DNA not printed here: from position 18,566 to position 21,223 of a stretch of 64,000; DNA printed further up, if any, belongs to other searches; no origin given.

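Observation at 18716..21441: Phage-borne Lon protease followed by a free-standing six-repeat DnaJ-type zinc-finger protein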

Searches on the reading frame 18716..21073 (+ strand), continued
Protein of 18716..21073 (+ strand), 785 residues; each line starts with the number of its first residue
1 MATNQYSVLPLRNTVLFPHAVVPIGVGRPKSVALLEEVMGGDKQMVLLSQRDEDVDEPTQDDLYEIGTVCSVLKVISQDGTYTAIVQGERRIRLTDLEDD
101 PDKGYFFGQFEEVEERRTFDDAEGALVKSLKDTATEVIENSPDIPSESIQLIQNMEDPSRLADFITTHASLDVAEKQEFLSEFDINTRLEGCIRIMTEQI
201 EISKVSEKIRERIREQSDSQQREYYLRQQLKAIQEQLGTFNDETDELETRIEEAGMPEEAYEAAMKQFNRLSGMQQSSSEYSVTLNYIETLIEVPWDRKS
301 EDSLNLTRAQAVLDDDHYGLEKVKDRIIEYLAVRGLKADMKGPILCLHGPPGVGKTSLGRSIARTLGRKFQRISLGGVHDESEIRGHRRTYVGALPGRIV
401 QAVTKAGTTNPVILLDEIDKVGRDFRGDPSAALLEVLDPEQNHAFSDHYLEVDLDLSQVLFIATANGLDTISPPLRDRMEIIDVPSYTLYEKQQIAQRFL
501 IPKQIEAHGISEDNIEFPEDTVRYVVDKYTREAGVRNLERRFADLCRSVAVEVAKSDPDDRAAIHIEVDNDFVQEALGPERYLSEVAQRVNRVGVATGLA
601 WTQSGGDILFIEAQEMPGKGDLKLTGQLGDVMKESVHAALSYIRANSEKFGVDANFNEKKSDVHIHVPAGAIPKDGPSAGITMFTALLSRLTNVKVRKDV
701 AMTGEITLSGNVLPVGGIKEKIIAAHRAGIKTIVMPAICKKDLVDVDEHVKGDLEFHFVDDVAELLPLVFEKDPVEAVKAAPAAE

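Call 18: find_encoding_contigs(protein=P0003, flank=4000, max_places=3)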
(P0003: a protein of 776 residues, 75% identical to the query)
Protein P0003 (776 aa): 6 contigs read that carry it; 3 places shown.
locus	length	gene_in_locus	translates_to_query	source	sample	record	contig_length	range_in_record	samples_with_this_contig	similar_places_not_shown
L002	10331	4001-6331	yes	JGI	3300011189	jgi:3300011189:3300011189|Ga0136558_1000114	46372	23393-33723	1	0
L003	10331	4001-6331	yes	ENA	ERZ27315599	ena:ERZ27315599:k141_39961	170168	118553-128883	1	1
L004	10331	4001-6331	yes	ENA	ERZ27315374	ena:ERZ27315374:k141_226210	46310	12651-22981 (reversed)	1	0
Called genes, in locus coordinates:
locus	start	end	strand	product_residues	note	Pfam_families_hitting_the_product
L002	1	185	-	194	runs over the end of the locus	PF04542:Sigma70_r2, PF22029:PhyR_sigma2 (weak), PF02001:DUF134 (weak), PF04545:Sigma70_r4 (faint), PF08281:Sigma70_r4_2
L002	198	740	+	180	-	PF08712:Nfu_N, PF01106:NifU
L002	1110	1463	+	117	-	PF13508:Acetyltransf_7 (weak)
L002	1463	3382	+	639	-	PF02518:HATPase_c, PF00204:DNA_gyraseB, PF01751:Toprim, PF00986:DNA_gyraseB_C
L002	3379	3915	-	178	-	PF00929:RNase_T, PF16473:Rv2179c-like (faint)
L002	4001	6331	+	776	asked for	PF02190:LON_substr_bdg, PF05496:RuvB_N (faint), PF13191:AAA_16 (faint), PF00004:AAA, PF07728:AAA_5, PF22667:Lon_lid, PF05362:Lon_C, PF13541:ChlI (weak)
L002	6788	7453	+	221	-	PF28019:HmpF (weak)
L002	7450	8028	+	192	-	-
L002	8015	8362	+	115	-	-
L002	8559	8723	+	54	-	-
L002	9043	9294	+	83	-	-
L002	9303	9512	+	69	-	-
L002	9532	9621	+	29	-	-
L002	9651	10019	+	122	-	-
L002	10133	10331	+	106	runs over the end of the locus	-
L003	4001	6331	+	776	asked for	PF02190:LON_substr_bdg, PF05496:RuvB_N (faint), PF13191:AAA_16 (faint), PF00004:AAA, PF07728:AAA_5, PF22667:Lon_lid, PF05362:Lon_C, PF13541:ChlI (weak)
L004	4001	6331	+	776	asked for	PF02190:LON_substr_bdg, PF05496:RuvB_N (faint), PF13191:AAA_16 (faint), PF00004:AAA, PF07728:AAA_5, PF22667:Lon_lid, PF05362:Lon_C, PF13541:ChlI (weak)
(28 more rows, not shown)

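Call 19: find_encoding_contigs(protein=P0008, flank=4000, max_places=2)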
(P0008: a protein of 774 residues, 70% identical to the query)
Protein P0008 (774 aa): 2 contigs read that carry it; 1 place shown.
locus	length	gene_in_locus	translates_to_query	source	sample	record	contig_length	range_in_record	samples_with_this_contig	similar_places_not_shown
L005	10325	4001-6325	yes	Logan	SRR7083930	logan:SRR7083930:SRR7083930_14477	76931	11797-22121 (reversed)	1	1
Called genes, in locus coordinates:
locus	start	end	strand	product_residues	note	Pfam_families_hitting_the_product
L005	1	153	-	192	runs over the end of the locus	PF04542:Sigma70_r2, PF08281:Sigma70_r4_2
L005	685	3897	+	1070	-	PF02518:HATPase_c, PF00204:DNA_gyraseB, PF14890:Intein_splicing, PF01751:Toprim, PF00986:DNA_gyraseB_C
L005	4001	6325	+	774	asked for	PF02190:LON_substr_bdg, PF08298:AAA_PrkA (weak), PF13191:AAA_16 (weak), PF00004:AAA, PF07728:AAA_5, PF22667:Lon_lid, PF05362:Lon_C, PF13541:ChlI (weak), +2 more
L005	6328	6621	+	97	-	PF00684:DnaJ_CXXCXGXG (faint)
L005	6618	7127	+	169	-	-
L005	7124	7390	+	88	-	-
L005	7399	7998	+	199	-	-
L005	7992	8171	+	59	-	-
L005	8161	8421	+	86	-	-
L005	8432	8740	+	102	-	-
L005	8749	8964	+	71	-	-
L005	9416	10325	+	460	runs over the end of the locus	-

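Call 23: find_encoding_contigs(protein=P0014, flank=5000, max_places=2)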
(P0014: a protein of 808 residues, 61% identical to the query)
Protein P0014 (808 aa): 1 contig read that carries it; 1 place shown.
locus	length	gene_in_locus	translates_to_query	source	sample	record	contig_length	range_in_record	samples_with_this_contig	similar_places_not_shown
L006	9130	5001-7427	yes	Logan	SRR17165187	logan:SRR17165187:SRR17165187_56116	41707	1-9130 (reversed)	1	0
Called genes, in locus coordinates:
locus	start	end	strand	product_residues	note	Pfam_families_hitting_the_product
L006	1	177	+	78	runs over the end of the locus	-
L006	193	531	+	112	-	-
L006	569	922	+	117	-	-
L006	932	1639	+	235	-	PF00692:dUTPase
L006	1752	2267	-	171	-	PF04542:Sigma70_r2, PF22029:PhyR_sigma2 (weak), PF08281:Sigma70_r4_2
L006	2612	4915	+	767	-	PF02518:HATPase_c, PF00204:DNA_gyraseB, PF01751:Toprim, PF00986:DNA_gyraseB_C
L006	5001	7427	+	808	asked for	PF02190:LON_substr_bdg, PF05496:RuvB_N (faint), PF00004:AAA, PF07724:AAA_2 (weak), PF07728:AAA_5, PF22667:Lon_lid, PF05362:Lon_C, PF13541:ChlI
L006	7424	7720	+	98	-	PF00684:DnaJ_CXXCXGXG (faint)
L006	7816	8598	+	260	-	-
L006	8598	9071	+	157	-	-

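Call 24: find_encoding_contigs(protein=P0013, flank=5000, max_places=2)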
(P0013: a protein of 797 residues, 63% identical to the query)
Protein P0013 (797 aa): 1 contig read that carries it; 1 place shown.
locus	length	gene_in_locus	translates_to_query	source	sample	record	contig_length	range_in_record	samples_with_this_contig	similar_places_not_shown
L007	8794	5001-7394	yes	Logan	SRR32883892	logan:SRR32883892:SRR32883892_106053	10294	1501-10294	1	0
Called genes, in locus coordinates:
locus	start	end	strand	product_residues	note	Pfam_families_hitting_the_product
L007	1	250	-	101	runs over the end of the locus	-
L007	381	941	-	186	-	PF04542:Sigma70_r2, PF04545:Sigma70_r4 (weak), PF08281:Sigma70_r4_2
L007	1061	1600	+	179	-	PF08712:Nfu_N, PF01106:NifU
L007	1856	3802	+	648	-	PF02518:HATPase_c, PF00204:DNA_gyraseB, PF01751:Toprim, PF00986:DNA_gyraseB_C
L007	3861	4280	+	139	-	-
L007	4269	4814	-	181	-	PF00929:RNase_T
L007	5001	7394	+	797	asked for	PF02190:LON_substr_bdg, PF08298:AAA_PrkA (weak), PF00004:AAA, PF07724:AAA_2 (weak), PF07728:AAA_5, PF22667:Lon_lid, PF05362:Lon_C, PF13541:ChlI, +1 more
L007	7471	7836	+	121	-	-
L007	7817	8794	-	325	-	?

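Call 25: find_encoding_contigs(protein=P0012, flank=5000, max_places=2)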
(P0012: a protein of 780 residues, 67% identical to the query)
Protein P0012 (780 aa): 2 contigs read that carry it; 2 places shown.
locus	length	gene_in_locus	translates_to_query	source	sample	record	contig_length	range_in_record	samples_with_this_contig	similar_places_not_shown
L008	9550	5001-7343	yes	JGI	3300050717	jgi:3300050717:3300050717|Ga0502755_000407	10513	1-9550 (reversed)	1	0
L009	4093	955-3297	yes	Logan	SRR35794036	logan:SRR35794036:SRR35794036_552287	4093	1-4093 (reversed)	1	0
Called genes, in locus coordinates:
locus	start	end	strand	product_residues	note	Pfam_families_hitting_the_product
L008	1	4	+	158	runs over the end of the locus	PF00313:CSD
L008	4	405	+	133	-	-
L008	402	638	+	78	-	-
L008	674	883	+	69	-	-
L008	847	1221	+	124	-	-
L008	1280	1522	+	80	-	-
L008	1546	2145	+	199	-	PF00692:dUTPase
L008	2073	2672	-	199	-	PF04542:Sigma70_r2, PF08281:Sigma70_r4_2, PF04545:Sigma70_r4 (weak)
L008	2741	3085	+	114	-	-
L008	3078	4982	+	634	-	PF02518:HATPase_c, PF00204:DNA_gyraseB, PF01751:Toprim, PF00986:DNA_gyraseB_C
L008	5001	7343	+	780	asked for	PF02190:LON_substr_bdg, PF07724:AAA_2 (faint), PF00004:AAA, PF07728:AAA_5, PF22667:Lon_lid, PF05362:Lon_C, PF13541:ChlI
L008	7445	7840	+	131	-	-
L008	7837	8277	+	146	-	-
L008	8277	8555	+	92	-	PF00684:DnaJ_CXXCXGXG (faint)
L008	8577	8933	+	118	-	PF11236:DUF3037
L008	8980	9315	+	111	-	-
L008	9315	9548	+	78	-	?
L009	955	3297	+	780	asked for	PF02190:LON_substr_bdg, PF07724:AAA_2 (faint), PF00004:AAA, PF07728:AAA_5, PF22667:Lon_lid, PF05362:Lon_C, PF13541:ChlI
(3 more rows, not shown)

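Call 26: find_encoding_contigs(protein=P0011, flank=5000, max_places=2)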
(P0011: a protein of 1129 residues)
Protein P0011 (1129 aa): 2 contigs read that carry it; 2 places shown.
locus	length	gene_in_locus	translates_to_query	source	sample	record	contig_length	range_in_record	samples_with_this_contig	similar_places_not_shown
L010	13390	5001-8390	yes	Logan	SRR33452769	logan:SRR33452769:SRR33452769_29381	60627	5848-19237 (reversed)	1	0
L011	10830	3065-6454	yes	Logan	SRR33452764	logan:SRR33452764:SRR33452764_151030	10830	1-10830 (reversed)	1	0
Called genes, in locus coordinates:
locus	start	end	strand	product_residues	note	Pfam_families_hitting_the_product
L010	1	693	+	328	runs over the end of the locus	PF10127:RlaP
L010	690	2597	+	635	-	PF02518:HATPase_c, PF00204:DNA_gyraseB, PF01751:Toprim, PF00986:DNA_gyraseB_C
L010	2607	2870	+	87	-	-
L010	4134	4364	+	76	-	-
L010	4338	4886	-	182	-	PF00929:RNase_T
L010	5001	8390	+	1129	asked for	PF02190:LON_substr_bdg, PF14528:LAGLIDADG_3, PF00004:AAA, PF22667:Lon_lid, PF05362:Lon_C, PF13541:ChlI (weak)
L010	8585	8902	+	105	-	-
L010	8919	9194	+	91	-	PF00684:DnaJ_CXXCXGXG (faint)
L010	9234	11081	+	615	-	-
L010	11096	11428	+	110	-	-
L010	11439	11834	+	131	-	-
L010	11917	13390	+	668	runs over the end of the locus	PF26675:DUF8224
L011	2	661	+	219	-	?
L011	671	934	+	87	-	-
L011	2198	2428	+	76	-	-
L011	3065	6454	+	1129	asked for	PF02190:LON_substr_bdg, PF14528:LAGLIDADG_3, PF00004:AAA, PF22667:Lon_lid, PF05362:Lon_C, PF13541:ChlI (weak)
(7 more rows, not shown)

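Call 27: find_encoding_contigs(protein=P0020, flank=5000, max_places=1)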
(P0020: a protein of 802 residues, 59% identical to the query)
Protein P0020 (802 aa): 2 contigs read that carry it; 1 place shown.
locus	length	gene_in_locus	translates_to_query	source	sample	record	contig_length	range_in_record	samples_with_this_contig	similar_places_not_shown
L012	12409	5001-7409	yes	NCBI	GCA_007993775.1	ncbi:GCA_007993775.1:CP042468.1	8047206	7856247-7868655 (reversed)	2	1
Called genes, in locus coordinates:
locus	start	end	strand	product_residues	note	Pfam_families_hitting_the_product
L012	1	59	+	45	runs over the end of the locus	-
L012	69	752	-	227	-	PF01712:dNK, PF13238:AAA_18 (weak), PF13207:AAA_17 (faint)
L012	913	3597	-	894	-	-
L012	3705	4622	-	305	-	-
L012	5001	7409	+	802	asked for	PF02190:LON_substr_bdg, PF13191:AAA_16 (faint), PF00004:AAA, PF07728:AAA_5, PF22667:Lon_lid, PF05362:Lon_C, PF13541:ChlI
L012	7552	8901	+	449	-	-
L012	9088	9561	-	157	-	PF03449:GreA_GreB_N, PF01272:GreA_GreB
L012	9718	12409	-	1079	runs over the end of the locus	PF25596:CPSase_L_D1, PF02786:CPSase_L_D2, PF02787:CPSase_L_D3, PF25596:CPSase_L_D1, PF02222:ATP-grasp, PF02786:CPSase_L_D2, PF07478:Dala_Dala_lig_C, PF02142:MGS, +3 more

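Call 40: find_related_loci(query=A3, collection=viral_contigs, flank=6000)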
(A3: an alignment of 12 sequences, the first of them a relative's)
Query A3 (785 aa) in viral_contigs; peptide patterns used: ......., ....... (x = any residue, [..] = any of these).
59 stretches matched a pattern; 34 encode a relative of the query (tblastn E <= 1e-3); 31 distinct loci.
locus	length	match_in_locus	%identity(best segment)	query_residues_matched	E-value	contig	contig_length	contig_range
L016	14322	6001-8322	76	1-773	0e+0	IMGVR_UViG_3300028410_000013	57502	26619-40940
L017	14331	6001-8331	57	5-770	0e+0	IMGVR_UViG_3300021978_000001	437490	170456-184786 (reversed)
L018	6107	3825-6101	53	5-758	0e+0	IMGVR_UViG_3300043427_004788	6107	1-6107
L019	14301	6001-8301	52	5-766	0e+0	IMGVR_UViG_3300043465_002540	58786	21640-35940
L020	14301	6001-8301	52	5-766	0e+0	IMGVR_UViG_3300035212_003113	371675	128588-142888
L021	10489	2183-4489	52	8-771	0e+0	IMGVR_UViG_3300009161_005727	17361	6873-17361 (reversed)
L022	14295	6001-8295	52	12-771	0e+0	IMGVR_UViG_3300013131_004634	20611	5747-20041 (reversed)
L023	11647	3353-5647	52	12-771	0e+0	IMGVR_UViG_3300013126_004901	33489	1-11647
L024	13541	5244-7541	51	3-770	0e+0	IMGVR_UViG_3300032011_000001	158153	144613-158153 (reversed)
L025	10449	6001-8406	48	8-784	0e+0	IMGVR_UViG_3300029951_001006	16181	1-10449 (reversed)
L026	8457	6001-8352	49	8-772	0e+0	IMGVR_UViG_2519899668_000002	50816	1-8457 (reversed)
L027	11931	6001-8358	49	8-785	0e+0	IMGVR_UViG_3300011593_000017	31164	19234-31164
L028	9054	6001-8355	49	8-785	0e+0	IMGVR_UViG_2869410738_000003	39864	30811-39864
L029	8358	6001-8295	49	8-772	0e+0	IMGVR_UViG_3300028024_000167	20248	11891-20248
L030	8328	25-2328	47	2-774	0e+0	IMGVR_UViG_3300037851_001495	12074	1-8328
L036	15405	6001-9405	65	1-771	0e+0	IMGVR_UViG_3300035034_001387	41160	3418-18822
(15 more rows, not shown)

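Call 62: find_encoding_contigs(protein=P0033, flank=8000, max_places=1)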
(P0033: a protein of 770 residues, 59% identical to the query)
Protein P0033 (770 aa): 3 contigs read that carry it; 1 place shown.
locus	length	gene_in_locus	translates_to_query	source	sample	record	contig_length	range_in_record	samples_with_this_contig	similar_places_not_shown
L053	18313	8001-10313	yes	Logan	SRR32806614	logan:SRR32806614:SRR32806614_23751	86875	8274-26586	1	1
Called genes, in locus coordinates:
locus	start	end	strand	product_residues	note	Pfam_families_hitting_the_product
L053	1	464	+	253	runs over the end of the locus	-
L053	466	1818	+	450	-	PF13191:AAA_16 (weak), PF20720:nSTAND3, PF25199:nSTAND_NTPase5, PF05496:RuvB_N (weak), PF13173:AAA_14 (weak), PF00004:AAA, PF00910:RNA_helicase (weak), PF07728:AAA_5 (weak), +2 more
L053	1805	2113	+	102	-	-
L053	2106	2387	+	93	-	-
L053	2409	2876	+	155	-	PF00313:CSD, PF08206:OB_RNB (faint), PF00313:CSD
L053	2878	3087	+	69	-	-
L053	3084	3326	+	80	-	-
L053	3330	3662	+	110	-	-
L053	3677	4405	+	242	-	PF00692:dUTPase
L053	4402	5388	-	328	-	PF10127:RlaP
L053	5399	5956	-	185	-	PF04542:Sigma70_r2, PF04545:Sigma70_r4 (weak), PF08281:Sigma70_r4_2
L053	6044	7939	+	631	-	PF02518:HATPase_c, PF00204:DNA_gyraseB, PF01751:Toprim, PF00986:DNA_gyraseB_C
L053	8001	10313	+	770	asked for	PF02190:LON_substr_bdg, PF13401:AAA_22 (faint), PF00004:AAA, PF07728:AAA_5, PF22667:Lon_lid, PF05362:Lon_C, PF13541:ChlI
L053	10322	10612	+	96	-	PF00684:DnaJ_CXXCXGXG (faint)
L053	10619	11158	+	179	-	-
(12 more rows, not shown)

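Call 85: search_protein_families(library=ncbifam, proteins=[window:18716-21073:+], max_evalue=0.001)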
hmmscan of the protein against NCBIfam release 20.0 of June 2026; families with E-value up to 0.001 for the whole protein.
window:18716-21073:+ (785 aa): 16 families
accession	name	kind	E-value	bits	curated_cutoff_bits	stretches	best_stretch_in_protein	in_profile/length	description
TIGR00763.1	lon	equivalog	1.2e-287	956.6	608.05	1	8-770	2-795/795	endopeptidase La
NF008053.0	PRK10787.1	equivalog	4.4e-248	825.4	891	1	7-776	12-777/784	endopeptidase La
TIGR02903.1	spore_lon_C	equivalog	6.3e-29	101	678.8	1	521-770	376-615/615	Lon family ATP-dependent protease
TIGR00764.1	lon_rel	equivalog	6.3e-27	94.4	516.6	1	587-773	413-596/608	ATP-dependent protease LonB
TIGR02902.1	spore_lonB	equivalog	8.8e-26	90.6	723.3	1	585-745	340-510/531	ATP-dependent protease LonB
TIGR02653.1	Lon_rel_chp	hypoth_equivalog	2.6e-16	59.1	628.25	1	588-761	490-663/675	protease Lon-related BREX system protein BrxL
TIGR02639.1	ClpA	equivalog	2e-09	36.2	993.15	1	299-466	441-605/734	ATP-dependent Clp protease ATP-binding subunit ClpA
TIGR00416.1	sms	equivalog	4.3e-09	35.6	403.05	1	659-740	354-434/454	DNA repair protein RadA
TIGR00635.1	ruvB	equivalog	2.5e-06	26.7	299.05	1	316-497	5-166/305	Holliday junction branch migration DNA helicase RuvB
NF003229.0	PRK04195.1-5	equivalog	1.7e-05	23.8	280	1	321-423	23-117/413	replication factor C large subunit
NF041438.1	SepM_fam_S16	equivalog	2.3e-05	23.6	200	1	660-736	214-290/340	SepM family pheromone-processing serine protease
NF000868.0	PRK00080.1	equivalog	4.6e-05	22.5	282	0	317-374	27-83/330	Holliday junction branch migration DNA helicase RuvB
NF009883.0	PRK13341.1-4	equivalog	5.9e-05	21.1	668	1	332-373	46-86/729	AAA family ATPase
NF003230.0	PRK04195.1-6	equivalog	6.1e-05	21.9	441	1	316-427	15-116/494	replication factor C large subunit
NF003226.0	PRK04195.1-1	equivalog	0.00072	18.6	588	0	321-423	20-113/405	replication factor C large subunit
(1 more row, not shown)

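Call 86: search_protein_families(library=padloc, proteins=[window:18716-21073:+], max_evalue=0.001)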
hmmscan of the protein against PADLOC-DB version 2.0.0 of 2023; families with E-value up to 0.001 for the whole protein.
window:18716-21073:+ (785 aa): 9 families
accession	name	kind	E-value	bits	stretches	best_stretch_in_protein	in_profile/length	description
PDLC02506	BrxL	-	2.1e-18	64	1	608-764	516-671/680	BrxL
PDLC03838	DolB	-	1.9e-10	38.5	1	306-466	130-277/375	-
PDLC00915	TRIP13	-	5.8e-07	27.2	1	344-480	65-203/302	TRIP13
PDLC04232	IetA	-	1.1e-06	26.3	1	345-428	119-192/330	-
PDLC04606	PDC-M37B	-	1.3e-05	22.5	1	305-422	134-257/390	-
PDLC04140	mad8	-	3e-05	21.7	1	340-435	25-124/314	mads_8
PDLC01759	Cas3b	-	0.00025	17.9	1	195-369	111-257/711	-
PDLC02196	IetA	-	0.00067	17.2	0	343-367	123-147/374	-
PDLC02195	IetA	-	0.00075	16.9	0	242-368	24-163/395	-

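Call 98: find_related_loci(query=L036:13502-14998:-, collection=viral_contigs, flank=10000)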
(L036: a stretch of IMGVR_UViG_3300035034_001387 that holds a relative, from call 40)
Query L036:13502-14998:- (498 aa) in viral_contigs; peptide patterns used: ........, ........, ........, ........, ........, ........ (x = any residue, [..] = any of these).
2 stretches matched a pattern; 1 encode a relative of the query (tblastn E <= 1e-3); 1 distinct loci.
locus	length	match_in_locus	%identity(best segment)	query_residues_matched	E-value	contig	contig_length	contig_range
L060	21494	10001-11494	100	1-498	0e+0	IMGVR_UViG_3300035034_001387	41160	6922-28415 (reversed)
